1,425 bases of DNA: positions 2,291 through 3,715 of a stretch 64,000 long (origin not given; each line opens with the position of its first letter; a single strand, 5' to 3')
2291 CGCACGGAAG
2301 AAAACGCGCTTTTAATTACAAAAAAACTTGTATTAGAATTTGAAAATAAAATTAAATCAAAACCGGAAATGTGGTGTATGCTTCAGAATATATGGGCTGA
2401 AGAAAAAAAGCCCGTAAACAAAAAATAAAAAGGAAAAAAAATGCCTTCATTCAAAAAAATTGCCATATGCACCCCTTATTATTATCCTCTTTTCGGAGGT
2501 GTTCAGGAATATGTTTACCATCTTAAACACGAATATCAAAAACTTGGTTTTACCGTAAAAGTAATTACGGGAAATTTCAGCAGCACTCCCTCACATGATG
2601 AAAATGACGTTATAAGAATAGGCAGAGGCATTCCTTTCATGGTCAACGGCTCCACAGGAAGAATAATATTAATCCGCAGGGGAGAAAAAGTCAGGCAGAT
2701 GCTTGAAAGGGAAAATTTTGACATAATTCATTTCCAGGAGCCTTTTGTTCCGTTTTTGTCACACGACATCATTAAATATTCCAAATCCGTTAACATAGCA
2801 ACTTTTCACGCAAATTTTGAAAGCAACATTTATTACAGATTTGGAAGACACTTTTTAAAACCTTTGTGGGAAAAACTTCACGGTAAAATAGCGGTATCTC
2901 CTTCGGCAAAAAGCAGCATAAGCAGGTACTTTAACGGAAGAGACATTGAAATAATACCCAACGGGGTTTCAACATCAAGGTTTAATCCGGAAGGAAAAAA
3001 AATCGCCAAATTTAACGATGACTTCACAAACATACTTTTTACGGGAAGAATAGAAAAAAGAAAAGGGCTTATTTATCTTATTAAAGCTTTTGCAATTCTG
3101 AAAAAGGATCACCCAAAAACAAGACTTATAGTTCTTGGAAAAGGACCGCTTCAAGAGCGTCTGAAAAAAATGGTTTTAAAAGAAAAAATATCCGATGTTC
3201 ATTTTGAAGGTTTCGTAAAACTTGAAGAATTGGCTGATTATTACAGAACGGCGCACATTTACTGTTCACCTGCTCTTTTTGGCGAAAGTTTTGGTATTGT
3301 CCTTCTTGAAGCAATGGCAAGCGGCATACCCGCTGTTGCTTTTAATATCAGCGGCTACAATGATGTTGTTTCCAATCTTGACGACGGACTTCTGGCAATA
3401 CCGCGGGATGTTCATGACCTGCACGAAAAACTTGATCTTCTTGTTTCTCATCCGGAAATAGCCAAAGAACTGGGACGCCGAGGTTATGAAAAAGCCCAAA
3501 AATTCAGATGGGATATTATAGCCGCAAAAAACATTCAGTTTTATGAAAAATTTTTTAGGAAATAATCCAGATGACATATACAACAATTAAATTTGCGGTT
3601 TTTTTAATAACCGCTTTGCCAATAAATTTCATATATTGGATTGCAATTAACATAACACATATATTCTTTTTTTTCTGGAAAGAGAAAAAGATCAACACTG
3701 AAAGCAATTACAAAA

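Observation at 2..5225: Actinobacterial-style phosphatidylinositol-mannoside (PIM) operon in an apparently diderm, non-actinobacterial genome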

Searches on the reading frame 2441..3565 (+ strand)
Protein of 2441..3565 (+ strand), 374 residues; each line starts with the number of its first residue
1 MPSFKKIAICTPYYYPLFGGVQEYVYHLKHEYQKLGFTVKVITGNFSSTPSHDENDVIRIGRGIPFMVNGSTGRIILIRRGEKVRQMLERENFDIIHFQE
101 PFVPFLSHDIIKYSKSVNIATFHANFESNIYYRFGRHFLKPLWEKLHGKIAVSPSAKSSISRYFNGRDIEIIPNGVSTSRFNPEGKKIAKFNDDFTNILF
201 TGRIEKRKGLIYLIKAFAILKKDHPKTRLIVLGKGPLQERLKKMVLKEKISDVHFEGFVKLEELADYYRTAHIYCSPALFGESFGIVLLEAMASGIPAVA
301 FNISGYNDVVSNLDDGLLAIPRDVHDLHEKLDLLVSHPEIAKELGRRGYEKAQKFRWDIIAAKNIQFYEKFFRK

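Call 3: search_protein_families(library=pfam, proteins=[window:2441-3565:+])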
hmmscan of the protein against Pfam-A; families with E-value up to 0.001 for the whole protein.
window:2441-3565:+ (374 aa): 6 families
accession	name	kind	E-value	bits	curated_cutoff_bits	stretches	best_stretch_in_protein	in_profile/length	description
PF00534.26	Glycos_transf_1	-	1.6e-41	142.2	26.4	1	186-350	6-171/172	Glycosyl transferases group 1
PF13692.12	Glyco_trans_1_4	-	4.7e-32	111.6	27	1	197-335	3-140/142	Glycosyl transferases group 1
PF13439.12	Glyco_transf_4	-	3.3e-23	83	28.5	1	18-180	1-170/170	Glycosyltransferase Family 4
PF20706.3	GT4-conflict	-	3e-07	30.2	26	1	192-311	194-321/385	Family 4 Glycosyltransferase in conflict systems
PF13524.12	Glyco_trans_1_2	-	7.8e-07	29.6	25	1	224-353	12-130/144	Glycosyl transferase-like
PF13579.12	Glyco_trans_4_4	-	1.9e-06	28.7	29.7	1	19-175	1-158/158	Glycosyl transferase 4-like domain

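Call 4: search_protein_families(library=ncbifam, proteins=[window:2441-3565:+])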
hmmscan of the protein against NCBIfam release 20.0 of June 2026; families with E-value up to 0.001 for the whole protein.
window:2441-3565:+ (374 aa): 36 families (the best 25 are shown)
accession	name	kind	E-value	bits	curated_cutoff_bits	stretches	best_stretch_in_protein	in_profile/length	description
TIGR02149.1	glgA_Coryne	subfamily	5.9e-27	94.8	302.4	1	149-370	148-389/391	glycogen synthase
TIGR04047.1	MSMEG_0565_glyc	hypoth_equivalog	8e-27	94.3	259.85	1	149-369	142-372/373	MSMEG_0565 family glycosyltransferase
NF049988.1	MGlcDAGSynMgs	equivalog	4.8e-25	88.7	400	2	190-371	209-387/398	alpha-monoglucosyldiacylglycerol synthase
TIGR03449.1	mycothiol_MshA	equivalog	1.2e-23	83.7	462.5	1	167-370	188-402/406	D-inositol-3-phosphate glycosyltransferase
TIGR03088.1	stp2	hypoth_equivalog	4.7e-23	81.8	409.05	1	128-370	122-372/374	TIGR03088 family PEP-CTERM/XrtA system glycosyltransferase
NF053513.1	Gtran_IagA_BgsA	equivalog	5.6e-23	81.5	460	1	126-371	86-331/333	LTA glycolipid anchor biosynthesis glycosyltransferase, IagA/BgsA family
TIGR04157.1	glyco_rSAM_CFB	subfamily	1.2e-22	80.5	400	1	168-317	194-346/406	TIGR04157 family glycosyltransferase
NF041876.1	EPS_EpsE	equivalog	1.6e-22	80.3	400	1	167-356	186-381/389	exopolysaccharide biosynthesis GT4 family glycosyltransferase EpsE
TIGR03999.1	thiol_BshA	equivalog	2e-21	76.4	273.7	1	150-371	149-373/375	N-acetyl-alpha-D-glucosaminyl L-malate synthase BshA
NF038295.1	EPS_HpsP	equivalog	6.4e-21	74.8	550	1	160-371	168-387/388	hormogonium polysaccharide biosynthesis glycosyltransferase HpsP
NF038298.1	EPS_HpsO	equivalog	5.4e-19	68.2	575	1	169-371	170-387/388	hormogonium polysaccharide biosynthesis glycosyltransferase HpsO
NF041010.1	glycosy_Agl16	equivalog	2.5e-18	66.1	575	1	143-370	131-350/352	glycosylation protein Agl16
TIGR04063.1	stp3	hypoth_equivalog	3.5e-18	65.7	442.05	1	160-369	173-393/397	TIGR04063 family PEP-CTERM/XrtA system glycosyltransferase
NF053787.1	GlcN_PG_synth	equivalog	7.3e-18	64.5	480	1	6-370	2-358/361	N-acetylglucosaminyl phosphatidylglycerol synthase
NF047684.1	TeichurnBiosyTuaC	equivalog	1e-16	60.9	550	1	149-354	168-371/391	teichuronic acid biosynthesis protein TuaC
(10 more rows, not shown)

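Call 5: search_solved_structures(query=window:2441-3565:+, max_evalue=0.00001, show_alignments=1)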
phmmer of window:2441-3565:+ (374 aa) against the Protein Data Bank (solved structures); distinct sequences matched with E-value up to 0.00001: 60.
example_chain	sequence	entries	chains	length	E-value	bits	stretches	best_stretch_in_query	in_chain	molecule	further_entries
2gej_A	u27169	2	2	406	2.2e-40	142.2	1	4-370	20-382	PHOSPHATIDYLINOSITOL MANNOSYLTRANSFERASE (PimA)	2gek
4n9w_A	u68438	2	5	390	3e-40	141.7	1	6-370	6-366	GDP-mannose-dependent alpha-(1-2)-phosphatidylinositol mannosyltransferase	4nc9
6kih_A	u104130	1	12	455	1.9e-21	79.8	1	144-372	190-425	Tll1590 protein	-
7qsg_A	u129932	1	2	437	8.4e-17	64.6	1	150-372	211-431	D-inositol 3-phosphate glycosyltransferase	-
5i45_A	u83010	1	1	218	2.5e-13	53.2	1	197-359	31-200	Glycosyl transferases group 1 family protein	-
3c4q_A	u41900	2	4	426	7.9e-13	51.5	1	197-368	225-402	Predicted glycosyltransferases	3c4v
3oka_A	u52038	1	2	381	8e-13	51.5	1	167-362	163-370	GDP-mannose-dependent alpha-(1-6)-phosphatidylinositol monomannoside mannosyltransferase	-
3okc_A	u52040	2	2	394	8e-13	51.5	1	167-363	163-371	GDP-mannose-dependent alpha-(1-6)-phosphatidylinositol monomannoside mannosyltransferase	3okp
3c48_A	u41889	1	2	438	8.4e-13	51.4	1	197-368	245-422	Predicted glycosyltransferases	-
7mi0_A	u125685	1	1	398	1.4e-12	50.7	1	17-372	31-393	Glycosyltransferase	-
3fro_A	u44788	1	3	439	1.9e-12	50.3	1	159-368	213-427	GlgA glycogen synthase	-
2bis_A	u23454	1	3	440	1.9e-12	50.3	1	159-368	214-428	GLGA GLYCOGEN SYNTHASE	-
3l01_A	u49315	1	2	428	2.4e-12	49.9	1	159-368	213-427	GlgA glycogen synthase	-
2bfw_A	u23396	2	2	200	1.7e-10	43.8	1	180-327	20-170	GLGA GLYCOGEN SYNTHASE | PGS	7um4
7ec7_A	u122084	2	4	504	2.1e-10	43.6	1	198-357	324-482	Glycosyl transferase, group 1 family protein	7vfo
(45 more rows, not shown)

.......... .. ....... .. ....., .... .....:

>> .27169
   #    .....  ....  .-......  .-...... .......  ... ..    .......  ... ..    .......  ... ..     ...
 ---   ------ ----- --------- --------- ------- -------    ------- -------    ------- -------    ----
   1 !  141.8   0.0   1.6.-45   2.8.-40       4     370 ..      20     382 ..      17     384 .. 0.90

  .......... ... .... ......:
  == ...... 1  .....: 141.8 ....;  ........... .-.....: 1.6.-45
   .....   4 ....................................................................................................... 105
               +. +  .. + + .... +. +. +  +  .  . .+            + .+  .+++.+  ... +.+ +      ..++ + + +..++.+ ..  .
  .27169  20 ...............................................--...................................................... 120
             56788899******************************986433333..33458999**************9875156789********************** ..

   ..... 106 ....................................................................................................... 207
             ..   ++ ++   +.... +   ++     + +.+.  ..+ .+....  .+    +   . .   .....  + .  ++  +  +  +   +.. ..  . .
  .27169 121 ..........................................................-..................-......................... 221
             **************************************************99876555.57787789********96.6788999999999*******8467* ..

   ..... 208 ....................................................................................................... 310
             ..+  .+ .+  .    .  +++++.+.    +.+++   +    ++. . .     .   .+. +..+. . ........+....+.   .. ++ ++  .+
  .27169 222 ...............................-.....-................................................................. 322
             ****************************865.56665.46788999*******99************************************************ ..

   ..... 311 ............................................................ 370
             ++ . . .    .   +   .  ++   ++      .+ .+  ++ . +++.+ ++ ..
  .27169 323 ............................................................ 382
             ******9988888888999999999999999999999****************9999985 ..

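Call 11: find_homologous_proteins(query=window:2441-3565:+, max_evalue=1e-20)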
Query window:2441-3565:+ (374 aa): 6417 proteins with E <= 1e-20 among 8000 candidates; the best 120 are listed.
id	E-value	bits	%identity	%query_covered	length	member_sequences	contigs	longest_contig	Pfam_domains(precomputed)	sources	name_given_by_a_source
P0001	4.9e-215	732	84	100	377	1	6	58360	PF00534.27,PF13579.13,PF13439.13,PF13692.13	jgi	-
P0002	4.2e-179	614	72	98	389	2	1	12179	PF00534.27,PF13524.13,PF13439.13,PF20706.4,PF13692.13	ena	-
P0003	6.1e-175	600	72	100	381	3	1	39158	PF00534.27,PF13524.13,PF13439.13,PF13692.13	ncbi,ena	-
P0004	2.5e-173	595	71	99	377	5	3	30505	PF00534.27,PF13524.13,PF13439.13,PF13692.13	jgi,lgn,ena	-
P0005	7.0e-172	590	70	99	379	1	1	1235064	PF00534.27,PF13524.13,PF13439.13,PF20706.4,PF13692.13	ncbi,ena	-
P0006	3.5e-171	587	70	99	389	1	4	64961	PF00534.27,PF13579.13,PF13524.13,PF13439.13,PF20706.4,PF13692.13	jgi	jgi:phosphatidylinositol alpha-mannosyltransferase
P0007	3.8e-171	587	69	100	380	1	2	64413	PF00534.27,PF13524.13,PF13439.13,PF13692.13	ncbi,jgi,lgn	-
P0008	1.1e-170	586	70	100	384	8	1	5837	PF00534.27,PF13579.13,PF13524.13,PF13439.13,PF20706.4,PF13692.13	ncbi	-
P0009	3.2e-170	584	69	99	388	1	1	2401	PF00534.27,PF13524.13,PF13439.13,PF13692.13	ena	-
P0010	2.0e-169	582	67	99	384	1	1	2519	PF00534.27,PF13524.13,PF13439.13,PF20706.4,PF13692.13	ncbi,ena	-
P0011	2.9e-169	581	68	99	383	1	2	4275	PF00534.27,PF13524.13,PF13439.13,PF20706.4,PF13692.13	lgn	-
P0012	1.0e-168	579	69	100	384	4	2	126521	PF00534.27,PF13439.13,PF20706.4,PF13692.13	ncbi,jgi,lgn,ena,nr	ncbi:MAG: hypothetical protein CVV21_10580 [Candidatus Goldiibacteriota bacterium HGW-Goldbacteria-1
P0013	1.2e-168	579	68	98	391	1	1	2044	PF00534.27,PF13439.13,PF13692.13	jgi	-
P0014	8.1e-168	576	69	98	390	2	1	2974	PF00534.27,PF13524.13,PF13439.13,PF13692.13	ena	-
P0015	1.4e-166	572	68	97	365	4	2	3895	PF00534.27,PF13524.13,PF13439.13,PF13692.13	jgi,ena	-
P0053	7.9e-91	323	45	97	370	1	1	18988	PF00534.27,PF13477.13,PF13579.13,PF13524.13,PF13439.13,PF13692.13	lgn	-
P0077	1.8e-85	305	42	98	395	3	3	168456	PF00534.27,PF13477.13,PF13579.13,PF13524.13,PF13439.13,PF20706.4,PF13692.13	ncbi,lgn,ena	-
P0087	3.0e-85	305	44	99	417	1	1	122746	PF00534.27,PF13579.13,PF13524.13,PF13439.13,PF20706.4,PF13692.13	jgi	jgi:phosphatidylinositol alpha-mannosyltransferase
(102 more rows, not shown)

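Call 12: find_related_loci(query=window:2441-3565:+, collection=genome_contigs, flank=8000)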
Query window:2441-3565:+ (374 aa) in genome_contigs; peptide patterns used: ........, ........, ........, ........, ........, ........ (x = any residue, [..] = any of these).
89 stretches matched a pattern; 28 encode a relative of the query (tblastn E <= 1e-3); 28 distinct loci.
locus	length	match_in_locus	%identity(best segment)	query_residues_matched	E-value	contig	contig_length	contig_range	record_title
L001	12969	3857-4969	67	3-374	5e-175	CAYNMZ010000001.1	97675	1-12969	MAG TPA_asm: uncultured Spirochaetia bacterium isolate binchicken_co265_361 genome assembly, contig: NODE_330_length_976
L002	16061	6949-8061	72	1-373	6e-180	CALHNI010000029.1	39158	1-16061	MAG: Candidatus Goldbacteria bacterium isolate N1_Bin_Bin_89_sub_1 genome assembly, contig: c_000000697469, whole genome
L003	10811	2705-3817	69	1-373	8e-176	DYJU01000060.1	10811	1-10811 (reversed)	MAG TPA_asm: Candidatus Methylomirabilis sp. isolate SulCav_AS07-7_2_29_45 SulCav_AS07_7_5960_length_10811_cov_32_160469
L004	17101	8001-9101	64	4-372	4e-148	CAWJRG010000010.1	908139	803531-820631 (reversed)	MAG: uncultured bacterium isolate MFD03726.bin.1.65 genome assembly, contig: contig_8, whole genome shotgun sequence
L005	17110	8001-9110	70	3-372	8e-177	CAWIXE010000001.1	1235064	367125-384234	MAG: candidate division FCPU426 bacterium isolate MFD05705.bin.1.57 genome assembly, contig: contig_12779, whole genome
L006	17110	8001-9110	62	4-374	3e-155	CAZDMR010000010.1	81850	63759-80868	MAG TPA_asm: uncultured Acidobacteriota bacterium isolate binchicken_co116_446 genome assembly, contig: NODE_175_length_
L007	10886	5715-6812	40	6-372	1e-79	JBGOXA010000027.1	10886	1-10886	MAG: Dehalococcoidia bacterium isolate OBJ_0618_130150_78 k141_3434604_length_10886_cov_13.1561, whole genome shotgun se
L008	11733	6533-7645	36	6-374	1e-62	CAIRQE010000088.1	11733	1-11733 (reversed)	uncultured bacterium isolate KR2_bin-0756 genome assembly, contig: bin-0756:088/136, whole genome shotgun sequence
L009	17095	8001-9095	36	6-368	3e-61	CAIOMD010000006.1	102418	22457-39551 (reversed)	uncultured Candidatus Saccharibacteria bacterium isolate AM-lipid-02-D3_bin-0353 genome assembly, contig: bin-0353:06/13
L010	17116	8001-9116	34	6-372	9e-60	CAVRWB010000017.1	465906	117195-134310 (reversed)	MAG: uncultured Acidobacteriota bacterium isolate MFD02159.bin.2.26 genome assembly, contig: contig_7177, whole genome s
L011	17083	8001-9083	33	6-368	9e-57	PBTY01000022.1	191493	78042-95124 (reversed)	MAG: Rickettsiales bacterium isolate NP5 75659, whole genome shotgun sequence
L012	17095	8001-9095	33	6-372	5e-55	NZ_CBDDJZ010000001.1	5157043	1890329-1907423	MAG: Marinoscillum sp. isolate f5e48981-4bc1-4efa-9df2-876707600a5c contig_1, whole genome shotgun sequence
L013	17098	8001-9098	33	6-373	8e-51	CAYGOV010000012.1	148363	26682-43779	MAG TPA_asm: uncultured Marinoscillum sp. isolate ERP117304_co1_111 genome assembly, contig: NODE_146_length_148363_cov_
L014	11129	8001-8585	31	171-359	7e-21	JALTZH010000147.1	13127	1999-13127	MAG: archaeon isolate S141_metabat2_scaf2bin.124 S141_NODE_4332_length_13127_cov_9.980077, whole genome shotgun sequence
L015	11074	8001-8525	31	183-355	3e-16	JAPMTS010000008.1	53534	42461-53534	MAG: Candidatus Methanoperedens sp. isolate RBG 1 RBG_16_Archaea_41_19_RBG_16_scaffold_154, whole genome shotgun sequenc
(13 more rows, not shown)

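Call 68: find_encoding_contigs(protein=P0087, flank=7000, max_places=1)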
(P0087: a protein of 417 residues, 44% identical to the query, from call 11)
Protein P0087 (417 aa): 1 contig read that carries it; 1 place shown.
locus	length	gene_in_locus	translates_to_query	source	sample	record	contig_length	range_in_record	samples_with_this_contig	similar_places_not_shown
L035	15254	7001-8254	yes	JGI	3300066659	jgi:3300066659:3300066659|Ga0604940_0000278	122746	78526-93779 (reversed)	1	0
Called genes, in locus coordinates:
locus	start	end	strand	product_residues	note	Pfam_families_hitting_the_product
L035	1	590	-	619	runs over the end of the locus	PF00083:Sugar_tr, PF07690:MFS_1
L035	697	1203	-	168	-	PF08327:AHSA1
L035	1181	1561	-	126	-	PF12840:HTH_20, PF13412:HTH_24 (weak)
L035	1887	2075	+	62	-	-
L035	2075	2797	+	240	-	PF01066:CDP-OH_P_transf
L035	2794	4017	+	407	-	PF01658:Inos-1-P_synth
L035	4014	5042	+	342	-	PF03279:Lip_A_acyltrans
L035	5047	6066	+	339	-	PF03279:Lip_A_acyltrans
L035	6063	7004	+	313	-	PF13263:PHP_C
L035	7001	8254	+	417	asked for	PF13439:Glyco_transf_4, PF13579:Glyco_trans_4_4, PF20706:GT4-conflict (weak), PF00534:Glycos_transf_1, PF13692:Glyco_trans_1_4, PF13524:Glyco_trans_1_2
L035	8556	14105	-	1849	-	-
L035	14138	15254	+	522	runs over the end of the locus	-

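Call 69: find_encoding_contigs(protein=P0077, flank=7000, max_places=1)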
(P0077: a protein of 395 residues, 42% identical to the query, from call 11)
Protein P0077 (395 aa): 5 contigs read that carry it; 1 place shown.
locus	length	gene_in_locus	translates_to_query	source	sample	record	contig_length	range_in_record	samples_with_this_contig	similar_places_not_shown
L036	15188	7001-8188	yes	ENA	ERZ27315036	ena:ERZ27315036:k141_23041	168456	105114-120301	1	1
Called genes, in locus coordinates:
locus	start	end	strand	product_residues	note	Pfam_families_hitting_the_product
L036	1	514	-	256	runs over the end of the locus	PF00977:His_biosynth, PF05690:ThiG (faint), PF01207:Dus (faint), PF01180:DHO_dh (faint), PF03060:NMO (faint)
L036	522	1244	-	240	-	PF00977:His_biosynth, PF03060:NMO (faint), PF05690:ThiG (faint), PF01207:Dus (faint)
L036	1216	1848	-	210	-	PF00117:GATase, PF01174:SNO (weak)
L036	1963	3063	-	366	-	PF03462:PCRF, PF00472:RF-1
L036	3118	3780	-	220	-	PF04493:Endonuclease_5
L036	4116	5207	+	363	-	PF01658:Inos-1-P_synth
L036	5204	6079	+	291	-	PF03279:Lip_A_acyltrans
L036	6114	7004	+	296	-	PF03279:Lip_A_acyltrans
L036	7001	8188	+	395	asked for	PF13439:Glyco_transf_4, PF13477:Glyco_trans_4_2 (weak), PF13579:Glyco_trans_4_4, PF20706:GT4-conflict (weak), PF00534:Glycos_transf_1, PF13692:Glyco_trans_1_4, PF13524:Glyco_trans_1_2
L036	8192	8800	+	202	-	PF01066:CDP-OH_P_transf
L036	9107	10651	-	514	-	PF00390:malic, PF03949:Malic_M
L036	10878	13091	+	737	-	PF13328:HD_4, PF01966:HD, PF04607:RelA_SpoT, PF02824:TGS, PF19296:RelA_AH, PF28438:RelA_RIS, PF01842:ACT (weak), PF13291:ACT_4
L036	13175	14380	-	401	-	-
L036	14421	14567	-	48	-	-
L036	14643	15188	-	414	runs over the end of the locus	PF01702:TGT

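Call 70: find_encoding_contigs(protein=P0053, flank=7000, max_places=1)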
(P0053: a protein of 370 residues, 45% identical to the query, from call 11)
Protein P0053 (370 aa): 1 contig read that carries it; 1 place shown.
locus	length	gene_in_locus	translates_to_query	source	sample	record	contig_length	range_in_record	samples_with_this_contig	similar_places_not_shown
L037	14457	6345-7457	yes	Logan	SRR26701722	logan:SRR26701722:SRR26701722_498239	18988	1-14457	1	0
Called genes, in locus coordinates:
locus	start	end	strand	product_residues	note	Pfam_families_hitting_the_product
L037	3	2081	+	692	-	?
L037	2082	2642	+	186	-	PF07879:PHB_acc_N, PF05597:Phasin (faint)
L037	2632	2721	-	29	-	-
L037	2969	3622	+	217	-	-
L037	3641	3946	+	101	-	PF05597:Phasin (weak)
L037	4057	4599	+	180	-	PF04286:DUF445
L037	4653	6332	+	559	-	PF02310:B12-binding, PF04055:Radical_SAM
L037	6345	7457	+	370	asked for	PF13439:Glyco_transf_4, PF13477:Glyco_trans_4_2 (weak), PF13579:Glyco_trans_4_4, PF00534:Glycos_transf_1, PF13692:Glyco_trans_1_4, PF13524:Glyco_trans_1_2 (weak)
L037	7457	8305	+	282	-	PF00781:DAGK_cat, PF19279:YegS_C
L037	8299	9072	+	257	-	PF02405:MlaE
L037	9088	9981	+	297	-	PF02470:MlaD, PF28544:Helical_needle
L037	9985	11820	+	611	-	PF00324:AA_permease, PF03845:Spore_permease (weak), PF13520:AA_permease_2, PF00359:PTS_EIIA_2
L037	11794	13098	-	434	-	PF00884:Sulfatase, PF01663:Phosphodiest (weak), PF16347:SGSH_C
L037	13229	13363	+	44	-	-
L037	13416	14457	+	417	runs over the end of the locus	PF02812:ELFV_dehydrog_N, PF00208:ELFV_dehydrog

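Call 85: search_solved_structures(query=A4, max_evalue=1e-15, show_alignments=0)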
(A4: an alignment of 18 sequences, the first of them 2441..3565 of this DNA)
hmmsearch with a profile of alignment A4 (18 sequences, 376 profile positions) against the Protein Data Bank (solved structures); distinct sequences matched with E-value up to 1e-15: 59.
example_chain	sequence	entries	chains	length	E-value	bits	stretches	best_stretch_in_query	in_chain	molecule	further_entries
4n9w_A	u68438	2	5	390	6.6e-83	281.8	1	1-368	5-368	GDP-mannose-dependent alpha-(1-2)-phosphatidylinositol mannosyltransferase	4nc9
2gej_A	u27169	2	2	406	7.7e-83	281.6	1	1-368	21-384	PHOSPHATIDYLINOSITOL MANNOSYLTRANSFERASE (PimA)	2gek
6kih_A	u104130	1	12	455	2.9e-36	128.3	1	137-370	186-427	Tll1590 protein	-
3c4q_A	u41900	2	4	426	1.8e-29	105.9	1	165-372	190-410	Predicted glycosyltransferases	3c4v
3c48_A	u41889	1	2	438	2e-29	105.8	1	165-372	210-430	Predicted glycosyltransferases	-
7qsg_A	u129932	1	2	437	4.2e-28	101.5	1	128-371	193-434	D-inositol 3-phosphate glycosyltransferase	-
5i45_A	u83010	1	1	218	3.2e-27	98.6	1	170-371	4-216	Glycosyl transferases group 1 family protein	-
3okc_A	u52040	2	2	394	3.3e-27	98.5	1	160-363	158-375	GDP-mannose-dependent alpha-(1-6)-phosphatidylinositol monomannoside mannosyltransferase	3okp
3oka_A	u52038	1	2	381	4.5e-27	98.1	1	160-361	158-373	GDP-mannose-dependent alpha-(1-6)-phosphatidylinositol monomannoside mannosyltransferase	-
6tvp_A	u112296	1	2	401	1e-26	96.9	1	128-367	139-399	Alpha-maltose-1-phosphate synthase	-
5d00_A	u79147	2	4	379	3.9e-25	91.7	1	10-367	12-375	N-acetyl-alpha-D-glucosaminyl L-malate synthase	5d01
3fro_A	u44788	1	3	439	9.9e-25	90.4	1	159-366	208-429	GlgA glycogen synthase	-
2bis_A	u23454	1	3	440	1e-24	90.4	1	159-366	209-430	GLGA GLYCOGEN SYNTHASE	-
8dvz_A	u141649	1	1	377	2.2e-24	89.2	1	128-371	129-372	N, N'-diacetylbacillosaminyl-diphospho-undecaprenol alpha-1,3-N-acetylgalactosaminyltransf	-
3l01_A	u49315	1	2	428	2.5e-24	89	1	159-364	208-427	GlgA glycogen synthase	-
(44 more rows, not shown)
